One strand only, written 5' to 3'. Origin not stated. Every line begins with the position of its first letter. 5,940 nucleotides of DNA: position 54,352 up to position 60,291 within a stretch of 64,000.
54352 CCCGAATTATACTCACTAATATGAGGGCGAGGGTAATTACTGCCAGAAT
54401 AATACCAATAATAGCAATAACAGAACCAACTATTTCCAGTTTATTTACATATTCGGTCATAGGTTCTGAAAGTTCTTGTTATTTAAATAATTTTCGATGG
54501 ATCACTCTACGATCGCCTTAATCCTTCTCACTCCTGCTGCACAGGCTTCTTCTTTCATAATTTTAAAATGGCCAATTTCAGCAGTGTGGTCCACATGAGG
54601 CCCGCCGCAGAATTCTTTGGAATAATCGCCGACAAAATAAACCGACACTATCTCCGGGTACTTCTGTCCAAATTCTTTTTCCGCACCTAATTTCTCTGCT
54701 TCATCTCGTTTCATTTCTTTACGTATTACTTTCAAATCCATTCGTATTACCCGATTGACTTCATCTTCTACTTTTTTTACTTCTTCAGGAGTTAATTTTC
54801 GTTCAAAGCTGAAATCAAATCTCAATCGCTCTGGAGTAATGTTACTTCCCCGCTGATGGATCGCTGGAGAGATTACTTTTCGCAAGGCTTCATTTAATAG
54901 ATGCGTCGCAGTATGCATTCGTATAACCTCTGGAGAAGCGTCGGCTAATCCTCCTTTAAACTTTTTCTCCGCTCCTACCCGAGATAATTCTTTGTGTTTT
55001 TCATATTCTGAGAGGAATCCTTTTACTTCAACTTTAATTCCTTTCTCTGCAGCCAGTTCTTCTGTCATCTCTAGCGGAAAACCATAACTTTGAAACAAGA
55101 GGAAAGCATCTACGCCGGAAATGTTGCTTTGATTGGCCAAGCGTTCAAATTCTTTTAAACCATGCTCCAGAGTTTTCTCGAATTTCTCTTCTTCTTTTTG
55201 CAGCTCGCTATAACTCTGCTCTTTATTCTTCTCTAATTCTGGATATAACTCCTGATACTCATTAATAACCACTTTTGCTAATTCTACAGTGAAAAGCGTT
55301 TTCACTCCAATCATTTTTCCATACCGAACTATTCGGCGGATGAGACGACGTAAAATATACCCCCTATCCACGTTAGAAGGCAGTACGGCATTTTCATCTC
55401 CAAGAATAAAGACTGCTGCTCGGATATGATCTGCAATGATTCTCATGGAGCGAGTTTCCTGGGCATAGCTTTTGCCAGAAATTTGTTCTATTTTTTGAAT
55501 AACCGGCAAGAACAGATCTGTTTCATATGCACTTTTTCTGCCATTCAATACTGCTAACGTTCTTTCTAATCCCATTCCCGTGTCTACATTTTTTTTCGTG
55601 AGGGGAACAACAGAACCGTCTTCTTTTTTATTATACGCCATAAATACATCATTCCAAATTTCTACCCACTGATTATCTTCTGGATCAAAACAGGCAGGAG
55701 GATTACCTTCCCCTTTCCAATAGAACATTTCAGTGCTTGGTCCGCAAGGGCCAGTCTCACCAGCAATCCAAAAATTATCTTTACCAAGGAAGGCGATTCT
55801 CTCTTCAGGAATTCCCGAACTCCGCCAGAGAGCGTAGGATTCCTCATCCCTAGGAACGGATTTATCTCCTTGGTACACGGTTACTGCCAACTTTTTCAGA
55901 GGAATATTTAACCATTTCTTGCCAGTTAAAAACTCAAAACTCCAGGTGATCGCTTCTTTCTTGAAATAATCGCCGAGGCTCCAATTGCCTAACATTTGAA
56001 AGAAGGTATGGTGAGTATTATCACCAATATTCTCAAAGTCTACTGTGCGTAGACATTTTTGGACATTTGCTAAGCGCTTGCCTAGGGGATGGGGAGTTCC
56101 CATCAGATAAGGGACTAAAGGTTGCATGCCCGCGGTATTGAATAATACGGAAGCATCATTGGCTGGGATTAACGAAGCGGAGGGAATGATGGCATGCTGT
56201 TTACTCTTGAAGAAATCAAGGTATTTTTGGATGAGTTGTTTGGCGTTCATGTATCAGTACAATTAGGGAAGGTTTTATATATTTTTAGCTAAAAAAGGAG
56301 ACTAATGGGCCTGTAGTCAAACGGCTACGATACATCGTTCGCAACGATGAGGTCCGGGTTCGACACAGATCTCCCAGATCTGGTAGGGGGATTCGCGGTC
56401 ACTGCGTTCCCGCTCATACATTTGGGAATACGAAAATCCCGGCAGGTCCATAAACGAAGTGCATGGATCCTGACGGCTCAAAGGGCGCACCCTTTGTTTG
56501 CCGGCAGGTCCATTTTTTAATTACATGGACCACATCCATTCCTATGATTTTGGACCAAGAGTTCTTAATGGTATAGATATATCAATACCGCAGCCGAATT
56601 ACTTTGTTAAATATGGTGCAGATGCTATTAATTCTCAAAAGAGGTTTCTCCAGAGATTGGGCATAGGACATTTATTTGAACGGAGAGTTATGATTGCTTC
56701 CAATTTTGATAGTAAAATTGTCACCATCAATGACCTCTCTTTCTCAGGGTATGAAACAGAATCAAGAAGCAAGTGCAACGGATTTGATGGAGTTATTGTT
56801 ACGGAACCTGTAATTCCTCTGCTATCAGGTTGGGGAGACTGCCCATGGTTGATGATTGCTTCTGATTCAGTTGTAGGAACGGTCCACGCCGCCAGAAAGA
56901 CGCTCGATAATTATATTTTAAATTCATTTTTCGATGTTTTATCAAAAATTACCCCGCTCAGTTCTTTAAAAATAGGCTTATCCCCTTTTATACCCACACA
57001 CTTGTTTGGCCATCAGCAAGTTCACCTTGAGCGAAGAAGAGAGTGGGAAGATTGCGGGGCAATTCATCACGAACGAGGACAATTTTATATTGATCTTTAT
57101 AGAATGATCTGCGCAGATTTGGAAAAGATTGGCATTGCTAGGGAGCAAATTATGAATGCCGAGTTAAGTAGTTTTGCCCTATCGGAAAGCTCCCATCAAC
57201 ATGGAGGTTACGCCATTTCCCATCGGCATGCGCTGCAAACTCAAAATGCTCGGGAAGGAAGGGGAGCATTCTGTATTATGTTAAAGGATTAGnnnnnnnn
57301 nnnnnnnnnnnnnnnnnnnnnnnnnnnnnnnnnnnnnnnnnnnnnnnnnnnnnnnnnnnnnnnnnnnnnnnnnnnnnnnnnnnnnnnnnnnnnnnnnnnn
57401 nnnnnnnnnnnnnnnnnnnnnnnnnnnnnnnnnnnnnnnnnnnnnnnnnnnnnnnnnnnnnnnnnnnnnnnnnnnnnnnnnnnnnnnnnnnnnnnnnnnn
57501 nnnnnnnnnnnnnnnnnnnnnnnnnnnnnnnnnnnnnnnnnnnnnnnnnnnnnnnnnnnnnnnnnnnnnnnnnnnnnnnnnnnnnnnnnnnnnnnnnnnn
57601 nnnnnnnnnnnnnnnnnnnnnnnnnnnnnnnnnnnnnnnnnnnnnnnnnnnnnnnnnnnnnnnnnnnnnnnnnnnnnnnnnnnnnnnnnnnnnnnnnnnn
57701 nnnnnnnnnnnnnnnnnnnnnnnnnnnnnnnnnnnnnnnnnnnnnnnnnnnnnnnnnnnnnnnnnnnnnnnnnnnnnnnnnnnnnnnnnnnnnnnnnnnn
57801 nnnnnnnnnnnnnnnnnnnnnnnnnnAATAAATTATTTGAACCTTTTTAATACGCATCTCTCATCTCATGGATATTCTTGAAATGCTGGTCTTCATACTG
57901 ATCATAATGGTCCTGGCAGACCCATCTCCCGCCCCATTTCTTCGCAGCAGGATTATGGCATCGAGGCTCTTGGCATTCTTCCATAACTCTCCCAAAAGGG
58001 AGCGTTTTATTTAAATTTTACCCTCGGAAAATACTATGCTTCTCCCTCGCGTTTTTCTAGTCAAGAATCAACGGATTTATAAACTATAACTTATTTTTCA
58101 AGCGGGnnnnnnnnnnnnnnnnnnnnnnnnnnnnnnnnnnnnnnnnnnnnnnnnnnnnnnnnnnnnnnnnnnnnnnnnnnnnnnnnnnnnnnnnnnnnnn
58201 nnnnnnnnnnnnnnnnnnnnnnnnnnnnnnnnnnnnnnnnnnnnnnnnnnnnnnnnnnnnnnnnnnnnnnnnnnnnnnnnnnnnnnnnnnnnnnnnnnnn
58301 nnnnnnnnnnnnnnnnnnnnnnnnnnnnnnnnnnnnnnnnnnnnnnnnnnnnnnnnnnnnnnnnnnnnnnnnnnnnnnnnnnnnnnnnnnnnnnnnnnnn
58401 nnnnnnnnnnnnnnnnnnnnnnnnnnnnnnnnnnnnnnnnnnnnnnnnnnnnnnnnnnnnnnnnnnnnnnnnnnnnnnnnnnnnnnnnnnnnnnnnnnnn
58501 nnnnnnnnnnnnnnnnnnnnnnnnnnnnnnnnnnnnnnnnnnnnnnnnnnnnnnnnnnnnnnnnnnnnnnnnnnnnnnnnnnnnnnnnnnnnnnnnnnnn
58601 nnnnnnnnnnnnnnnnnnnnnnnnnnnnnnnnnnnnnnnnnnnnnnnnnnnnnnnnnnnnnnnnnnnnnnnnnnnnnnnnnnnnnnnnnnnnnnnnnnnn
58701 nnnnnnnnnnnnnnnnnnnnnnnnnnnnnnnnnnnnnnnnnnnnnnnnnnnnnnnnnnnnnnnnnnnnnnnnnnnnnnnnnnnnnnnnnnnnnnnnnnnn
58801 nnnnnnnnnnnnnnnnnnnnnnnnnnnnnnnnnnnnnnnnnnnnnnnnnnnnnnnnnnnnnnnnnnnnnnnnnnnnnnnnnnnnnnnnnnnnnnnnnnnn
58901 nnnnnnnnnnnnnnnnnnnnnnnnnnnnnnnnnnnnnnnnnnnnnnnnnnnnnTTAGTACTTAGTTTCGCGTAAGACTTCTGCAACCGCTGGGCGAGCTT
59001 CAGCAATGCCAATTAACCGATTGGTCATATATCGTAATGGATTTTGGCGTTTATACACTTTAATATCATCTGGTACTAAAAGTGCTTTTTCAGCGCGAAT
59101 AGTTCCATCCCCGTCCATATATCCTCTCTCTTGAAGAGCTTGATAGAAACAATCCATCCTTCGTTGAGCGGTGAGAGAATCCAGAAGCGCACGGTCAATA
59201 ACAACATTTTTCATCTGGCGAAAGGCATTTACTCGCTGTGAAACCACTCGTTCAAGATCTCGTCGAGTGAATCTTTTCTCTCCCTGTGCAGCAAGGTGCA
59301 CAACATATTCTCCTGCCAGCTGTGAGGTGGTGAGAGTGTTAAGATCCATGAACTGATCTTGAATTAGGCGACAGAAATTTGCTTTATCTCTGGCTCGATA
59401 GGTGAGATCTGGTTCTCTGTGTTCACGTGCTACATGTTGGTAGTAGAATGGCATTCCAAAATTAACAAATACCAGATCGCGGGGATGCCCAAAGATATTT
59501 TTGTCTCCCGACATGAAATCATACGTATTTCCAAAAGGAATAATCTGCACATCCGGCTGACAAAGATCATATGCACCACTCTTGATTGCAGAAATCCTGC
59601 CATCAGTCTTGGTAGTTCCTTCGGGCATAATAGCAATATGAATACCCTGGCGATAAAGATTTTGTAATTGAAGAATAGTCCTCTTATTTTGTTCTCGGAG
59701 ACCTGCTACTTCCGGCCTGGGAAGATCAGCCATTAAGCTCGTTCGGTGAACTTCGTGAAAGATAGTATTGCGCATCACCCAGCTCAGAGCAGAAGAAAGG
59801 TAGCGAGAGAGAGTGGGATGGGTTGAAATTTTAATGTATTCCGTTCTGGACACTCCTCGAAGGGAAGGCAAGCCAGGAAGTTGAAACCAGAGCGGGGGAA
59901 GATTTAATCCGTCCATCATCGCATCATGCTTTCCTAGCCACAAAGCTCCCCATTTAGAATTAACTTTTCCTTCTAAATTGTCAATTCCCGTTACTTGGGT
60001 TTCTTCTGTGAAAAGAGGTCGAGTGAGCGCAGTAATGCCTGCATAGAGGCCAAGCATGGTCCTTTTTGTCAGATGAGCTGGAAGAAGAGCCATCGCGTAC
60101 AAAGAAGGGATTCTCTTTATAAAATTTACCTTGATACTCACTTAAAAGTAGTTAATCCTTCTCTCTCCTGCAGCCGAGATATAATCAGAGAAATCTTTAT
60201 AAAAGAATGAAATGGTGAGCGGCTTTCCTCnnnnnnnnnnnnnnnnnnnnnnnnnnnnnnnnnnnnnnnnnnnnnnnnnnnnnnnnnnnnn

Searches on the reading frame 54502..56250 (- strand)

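Call 61: search_protein_families(library=pfam, proteins=[window:54502-56250:-], max_evalue=0.001)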
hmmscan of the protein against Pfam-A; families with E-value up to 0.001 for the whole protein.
window:54502-56250:- (582 aa): 2 families
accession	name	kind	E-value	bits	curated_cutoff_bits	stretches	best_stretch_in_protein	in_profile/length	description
PF01411.24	tRNA-synt_2c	-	2.7e-136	455.8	30.3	1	8-431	4-436/552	tRNA synthetases class II (A)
PF07973.19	tRNA_SAD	-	3.3e-18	65.8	24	1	535-577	1-43/44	Threonyl and Alanyl tRNA synthetase second additional domain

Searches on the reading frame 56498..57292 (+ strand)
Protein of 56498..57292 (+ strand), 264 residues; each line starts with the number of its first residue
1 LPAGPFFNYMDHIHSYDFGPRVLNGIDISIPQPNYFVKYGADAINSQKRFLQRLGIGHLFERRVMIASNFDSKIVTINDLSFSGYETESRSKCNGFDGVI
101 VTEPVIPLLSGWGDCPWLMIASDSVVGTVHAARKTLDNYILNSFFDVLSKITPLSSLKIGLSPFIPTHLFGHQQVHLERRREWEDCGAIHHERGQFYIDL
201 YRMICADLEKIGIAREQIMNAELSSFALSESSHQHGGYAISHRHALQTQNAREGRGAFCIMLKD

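Call 60: search_protein_families(library=pfam, proteins=[window:56498-57292:+], max_evalue=0.01)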
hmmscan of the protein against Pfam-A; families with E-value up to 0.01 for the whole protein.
window:56498-57292:+ (264 aa): 1 family
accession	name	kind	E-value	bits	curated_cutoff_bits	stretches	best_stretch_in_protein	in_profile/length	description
PF02578.20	Cu-oxidase_4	-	1e-11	45.2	22.9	1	47-228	32-216/238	Multi-copper polyphenol oxidoreductase laccase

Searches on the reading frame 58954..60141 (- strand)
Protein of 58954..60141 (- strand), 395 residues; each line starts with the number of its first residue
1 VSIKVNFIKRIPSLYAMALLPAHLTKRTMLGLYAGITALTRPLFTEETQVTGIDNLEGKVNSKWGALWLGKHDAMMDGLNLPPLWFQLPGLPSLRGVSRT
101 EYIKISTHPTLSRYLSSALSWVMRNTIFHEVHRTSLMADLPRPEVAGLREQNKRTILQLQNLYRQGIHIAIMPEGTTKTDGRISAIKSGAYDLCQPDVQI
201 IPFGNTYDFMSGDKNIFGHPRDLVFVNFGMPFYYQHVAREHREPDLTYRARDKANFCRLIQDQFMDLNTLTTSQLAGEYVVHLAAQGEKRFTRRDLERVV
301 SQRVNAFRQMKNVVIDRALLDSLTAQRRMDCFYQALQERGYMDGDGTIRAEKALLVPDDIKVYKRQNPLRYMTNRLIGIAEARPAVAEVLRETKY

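Call 61: search_protein_families(library=pfam, proteins=[window:58954-60141:-], max_evalue=0.001)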
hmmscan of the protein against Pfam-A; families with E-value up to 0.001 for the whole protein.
window:58954-60141:- (395 aa): 1 family
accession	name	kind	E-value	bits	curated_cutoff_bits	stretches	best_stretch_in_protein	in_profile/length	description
PF01553.26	Acyltransferase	-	6.5e-06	26.4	23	1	57-203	11-129/132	Acyltransferase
